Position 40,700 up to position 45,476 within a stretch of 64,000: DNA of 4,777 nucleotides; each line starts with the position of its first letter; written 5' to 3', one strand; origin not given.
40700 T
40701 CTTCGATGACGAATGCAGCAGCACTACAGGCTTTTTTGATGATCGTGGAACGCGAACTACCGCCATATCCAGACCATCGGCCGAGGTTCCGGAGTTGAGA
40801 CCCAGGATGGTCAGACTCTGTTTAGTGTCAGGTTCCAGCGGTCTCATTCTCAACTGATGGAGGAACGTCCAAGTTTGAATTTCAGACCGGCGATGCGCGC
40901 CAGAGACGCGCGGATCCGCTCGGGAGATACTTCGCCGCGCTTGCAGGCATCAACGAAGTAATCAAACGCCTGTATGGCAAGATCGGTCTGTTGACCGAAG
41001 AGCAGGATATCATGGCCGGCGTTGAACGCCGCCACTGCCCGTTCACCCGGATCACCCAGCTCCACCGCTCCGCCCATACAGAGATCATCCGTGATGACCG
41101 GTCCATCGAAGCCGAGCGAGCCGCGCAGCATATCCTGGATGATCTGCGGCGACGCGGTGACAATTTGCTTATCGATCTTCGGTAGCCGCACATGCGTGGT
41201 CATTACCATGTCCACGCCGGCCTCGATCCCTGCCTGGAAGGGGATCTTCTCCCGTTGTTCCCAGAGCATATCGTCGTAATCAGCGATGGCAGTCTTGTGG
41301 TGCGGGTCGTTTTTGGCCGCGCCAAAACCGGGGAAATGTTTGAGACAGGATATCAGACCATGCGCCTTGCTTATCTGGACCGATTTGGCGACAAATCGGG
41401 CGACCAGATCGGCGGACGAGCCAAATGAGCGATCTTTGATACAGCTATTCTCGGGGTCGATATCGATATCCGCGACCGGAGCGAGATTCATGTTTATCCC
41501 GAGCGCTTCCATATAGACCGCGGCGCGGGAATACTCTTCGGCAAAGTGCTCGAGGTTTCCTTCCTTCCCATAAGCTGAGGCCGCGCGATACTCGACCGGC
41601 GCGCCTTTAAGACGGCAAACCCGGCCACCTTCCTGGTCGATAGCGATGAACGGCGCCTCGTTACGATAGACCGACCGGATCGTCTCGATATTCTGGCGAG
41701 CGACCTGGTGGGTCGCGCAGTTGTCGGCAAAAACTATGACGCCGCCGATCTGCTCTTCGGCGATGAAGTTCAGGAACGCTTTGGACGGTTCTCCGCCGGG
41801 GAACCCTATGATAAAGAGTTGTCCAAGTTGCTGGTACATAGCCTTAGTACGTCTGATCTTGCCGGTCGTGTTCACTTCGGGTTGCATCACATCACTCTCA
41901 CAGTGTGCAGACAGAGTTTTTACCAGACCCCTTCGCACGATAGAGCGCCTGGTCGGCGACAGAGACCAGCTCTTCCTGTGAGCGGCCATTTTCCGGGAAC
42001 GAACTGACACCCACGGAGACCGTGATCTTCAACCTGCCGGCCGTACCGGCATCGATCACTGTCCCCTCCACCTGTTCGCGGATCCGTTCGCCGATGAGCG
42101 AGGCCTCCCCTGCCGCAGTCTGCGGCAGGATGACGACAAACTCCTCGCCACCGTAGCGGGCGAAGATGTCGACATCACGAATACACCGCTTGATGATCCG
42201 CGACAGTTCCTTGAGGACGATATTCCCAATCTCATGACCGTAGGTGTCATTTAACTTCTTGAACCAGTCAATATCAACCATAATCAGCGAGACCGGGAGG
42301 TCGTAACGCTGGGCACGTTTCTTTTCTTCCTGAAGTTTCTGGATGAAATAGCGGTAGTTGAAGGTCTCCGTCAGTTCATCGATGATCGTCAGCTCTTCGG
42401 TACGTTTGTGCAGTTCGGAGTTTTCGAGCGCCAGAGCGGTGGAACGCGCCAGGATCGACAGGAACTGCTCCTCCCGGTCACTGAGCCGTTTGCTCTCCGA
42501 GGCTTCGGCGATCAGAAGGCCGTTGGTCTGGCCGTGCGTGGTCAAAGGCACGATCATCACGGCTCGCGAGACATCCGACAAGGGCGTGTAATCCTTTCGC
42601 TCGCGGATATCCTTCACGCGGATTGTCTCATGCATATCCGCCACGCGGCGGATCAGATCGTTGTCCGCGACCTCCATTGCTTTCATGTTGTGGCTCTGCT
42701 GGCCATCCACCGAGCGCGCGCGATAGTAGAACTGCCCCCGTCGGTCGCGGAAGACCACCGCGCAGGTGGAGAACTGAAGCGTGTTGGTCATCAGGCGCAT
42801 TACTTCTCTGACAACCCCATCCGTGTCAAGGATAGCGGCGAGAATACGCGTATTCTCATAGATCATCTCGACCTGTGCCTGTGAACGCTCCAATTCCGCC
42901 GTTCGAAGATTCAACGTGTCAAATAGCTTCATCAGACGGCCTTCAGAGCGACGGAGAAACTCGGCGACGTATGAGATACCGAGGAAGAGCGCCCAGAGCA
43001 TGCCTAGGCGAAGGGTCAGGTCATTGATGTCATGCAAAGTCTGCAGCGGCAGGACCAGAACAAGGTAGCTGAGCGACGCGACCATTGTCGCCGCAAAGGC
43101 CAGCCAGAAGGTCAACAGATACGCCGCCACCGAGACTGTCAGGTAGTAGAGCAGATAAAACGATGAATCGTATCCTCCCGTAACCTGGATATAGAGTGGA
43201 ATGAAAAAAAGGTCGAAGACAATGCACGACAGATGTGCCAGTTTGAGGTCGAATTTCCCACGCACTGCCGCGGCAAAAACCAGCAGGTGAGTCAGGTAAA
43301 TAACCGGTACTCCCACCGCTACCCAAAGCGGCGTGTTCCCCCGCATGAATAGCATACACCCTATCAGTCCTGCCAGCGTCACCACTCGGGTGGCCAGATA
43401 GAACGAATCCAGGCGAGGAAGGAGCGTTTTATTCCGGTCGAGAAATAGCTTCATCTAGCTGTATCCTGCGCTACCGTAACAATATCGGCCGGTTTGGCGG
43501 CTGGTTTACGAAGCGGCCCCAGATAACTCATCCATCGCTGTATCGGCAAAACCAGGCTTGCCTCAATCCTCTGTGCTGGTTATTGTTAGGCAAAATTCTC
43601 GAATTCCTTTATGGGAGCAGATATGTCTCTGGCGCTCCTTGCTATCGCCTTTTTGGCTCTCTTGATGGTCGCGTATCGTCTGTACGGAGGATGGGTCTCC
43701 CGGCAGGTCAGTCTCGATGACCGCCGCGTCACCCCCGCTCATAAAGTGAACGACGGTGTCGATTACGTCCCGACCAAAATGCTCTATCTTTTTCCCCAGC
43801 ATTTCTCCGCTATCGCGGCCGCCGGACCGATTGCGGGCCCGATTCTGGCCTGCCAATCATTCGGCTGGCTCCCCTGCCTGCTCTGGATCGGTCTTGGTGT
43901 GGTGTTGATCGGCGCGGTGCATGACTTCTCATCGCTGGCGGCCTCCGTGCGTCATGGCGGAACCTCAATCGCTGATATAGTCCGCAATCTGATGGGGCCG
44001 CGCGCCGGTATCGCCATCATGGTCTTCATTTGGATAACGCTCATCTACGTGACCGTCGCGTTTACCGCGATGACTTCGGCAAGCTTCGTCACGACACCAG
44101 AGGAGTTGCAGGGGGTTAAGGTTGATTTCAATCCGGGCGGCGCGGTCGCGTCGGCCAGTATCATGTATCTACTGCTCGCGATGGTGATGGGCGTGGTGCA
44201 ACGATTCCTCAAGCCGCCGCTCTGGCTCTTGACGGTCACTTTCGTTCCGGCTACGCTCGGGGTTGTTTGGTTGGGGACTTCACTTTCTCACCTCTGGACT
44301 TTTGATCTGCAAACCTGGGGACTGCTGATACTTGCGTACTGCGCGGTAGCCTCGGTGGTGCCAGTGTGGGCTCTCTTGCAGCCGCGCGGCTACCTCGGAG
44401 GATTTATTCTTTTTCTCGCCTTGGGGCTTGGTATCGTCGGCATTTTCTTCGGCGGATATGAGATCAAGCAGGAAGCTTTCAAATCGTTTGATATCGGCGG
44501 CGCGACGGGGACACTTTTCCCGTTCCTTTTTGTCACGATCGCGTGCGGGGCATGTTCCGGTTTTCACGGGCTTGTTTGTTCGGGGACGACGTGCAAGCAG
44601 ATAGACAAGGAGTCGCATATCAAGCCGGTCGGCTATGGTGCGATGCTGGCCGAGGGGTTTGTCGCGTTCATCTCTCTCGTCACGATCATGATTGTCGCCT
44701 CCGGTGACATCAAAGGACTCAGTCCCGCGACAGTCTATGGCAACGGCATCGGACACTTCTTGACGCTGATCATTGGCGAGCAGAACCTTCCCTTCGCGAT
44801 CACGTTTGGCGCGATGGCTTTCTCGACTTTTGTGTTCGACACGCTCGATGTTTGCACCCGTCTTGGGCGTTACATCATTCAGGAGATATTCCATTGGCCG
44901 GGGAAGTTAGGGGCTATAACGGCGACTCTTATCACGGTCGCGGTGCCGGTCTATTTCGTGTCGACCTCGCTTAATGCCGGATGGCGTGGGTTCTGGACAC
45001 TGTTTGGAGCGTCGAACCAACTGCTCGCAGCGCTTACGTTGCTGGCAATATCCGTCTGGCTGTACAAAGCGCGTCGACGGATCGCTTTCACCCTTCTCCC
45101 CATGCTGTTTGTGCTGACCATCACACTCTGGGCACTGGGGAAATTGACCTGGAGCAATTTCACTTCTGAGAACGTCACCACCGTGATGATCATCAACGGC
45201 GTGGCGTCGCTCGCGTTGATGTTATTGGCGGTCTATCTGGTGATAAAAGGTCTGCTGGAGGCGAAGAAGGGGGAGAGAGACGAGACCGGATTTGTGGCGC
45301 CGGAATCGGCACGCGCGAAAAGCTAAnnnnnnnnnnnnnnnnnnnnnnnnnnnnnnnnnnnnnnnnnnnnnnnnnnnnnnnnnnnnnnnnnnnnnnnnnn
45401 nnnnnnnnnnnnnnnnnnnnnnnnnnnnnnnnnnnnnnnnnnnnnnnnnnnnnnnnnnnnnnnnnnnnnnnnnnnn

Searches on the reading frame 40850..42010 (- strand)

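Call 61: search_protein_families(library=pfam, proteins=[window:40850-42010:-], max_evalue=0.00001)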
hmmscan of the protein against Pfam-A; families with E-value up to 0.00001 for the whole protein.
window:40850-42010:- (386 aa): 1 family
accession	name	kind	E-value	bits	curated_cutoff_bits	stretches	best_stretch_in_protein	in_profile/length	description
PF00933.27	Glyco_hydro_3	-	2.3e-62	211.7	27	1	61-374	5-314/316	Glycosyl hydrolase family 3 N terminal domain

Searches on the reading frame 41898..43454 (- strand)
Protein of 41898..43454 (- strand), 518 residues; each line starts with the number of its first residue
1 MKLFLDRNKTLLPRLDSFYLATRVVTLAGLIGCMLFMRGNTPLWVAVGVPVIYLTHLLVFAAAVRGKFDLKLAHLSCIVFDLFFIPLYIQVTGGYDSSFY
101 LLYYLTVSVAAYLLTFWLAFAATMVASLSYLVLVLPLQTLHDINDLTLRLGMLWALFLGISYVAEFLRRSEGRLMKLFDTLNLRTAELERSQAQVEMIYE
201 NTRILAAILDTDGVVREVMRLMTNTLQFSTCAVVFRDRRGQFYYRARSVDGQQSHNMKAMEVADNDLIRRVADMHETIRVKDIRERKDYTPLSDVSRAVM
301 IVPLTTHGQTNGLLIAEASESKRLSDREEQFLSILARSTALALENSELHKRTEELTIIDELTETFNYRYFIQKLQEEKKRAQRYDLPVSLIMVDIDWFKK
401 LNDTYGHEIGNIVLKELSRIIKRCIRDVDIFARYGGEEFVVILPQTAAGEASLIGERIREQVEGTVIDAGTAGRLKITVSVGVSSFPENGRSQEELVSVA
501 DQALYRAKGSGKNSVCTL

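Call 60: search_protein_families(library=pfam, proteins=[window:41898-43454:-], max_evalue=0.00001)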
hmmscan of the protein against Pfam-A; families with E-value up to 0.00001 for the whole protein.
window:41898-43454:- (518 aa): 4 families
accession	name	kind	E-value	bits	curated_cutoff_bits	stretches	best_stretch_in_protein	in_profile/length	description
PF00990.26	GGDEF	-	5.7e-43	146.9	23.8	1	357-513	2-160/161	Diguanylate cyclase, GGDEF domain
PF13492.12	GAF_3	-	5.3e-13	49.9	27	1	212-345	3-129/129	GAF domain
PF13185.12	GAF_2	-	1.8e-09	38.3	28.6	1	210-344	3-136/136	GAF domain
PF01590.32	GAF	-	6.7e-09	36.8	22.4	1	211-343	2-133/133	GAF domain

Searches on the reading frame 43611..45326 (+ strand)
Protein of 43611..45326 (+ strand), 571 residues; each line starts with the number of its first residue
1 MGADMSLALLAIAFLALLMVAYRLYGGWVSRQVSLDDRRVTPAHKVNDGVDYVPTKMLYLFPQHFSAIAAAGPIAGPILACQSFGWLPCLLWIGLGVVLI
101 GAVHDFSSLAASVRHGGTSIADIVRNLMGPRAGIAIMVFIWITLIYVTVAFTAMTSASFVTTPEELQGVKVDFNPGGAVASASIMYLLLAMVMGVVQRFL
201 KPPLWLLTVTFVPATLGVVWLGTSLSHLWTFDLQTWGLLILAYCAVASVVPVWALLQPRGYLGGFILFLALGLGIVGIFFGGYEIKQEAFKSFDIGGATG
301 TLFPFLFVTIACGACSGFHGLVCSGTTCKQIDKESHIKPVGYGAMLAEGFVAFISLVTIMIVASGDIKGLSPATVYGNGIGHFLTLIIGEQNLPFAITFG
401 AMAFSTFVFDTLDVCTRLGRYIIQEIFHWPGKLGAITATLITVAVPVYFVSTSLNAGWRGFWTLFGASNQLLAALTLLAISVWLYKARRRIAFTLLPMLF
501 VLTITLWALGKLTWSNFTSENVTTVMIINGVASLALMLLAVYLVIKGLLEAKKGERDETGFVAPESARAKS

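Call 7: search_protein_families(library=pfam, proteins=[window:43611-45326:+], max_evalue=0.01)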
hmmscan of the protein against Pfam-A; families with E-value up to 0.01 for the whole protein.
window:43611-45326:+ (571 aa): 1 family
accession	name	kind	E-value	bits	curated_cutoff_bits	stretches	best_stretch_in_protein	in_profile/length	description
PF02554.20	CstA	-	6.2e-129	431.7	27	2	8-375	4-368/560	Carbon starvation protein CstA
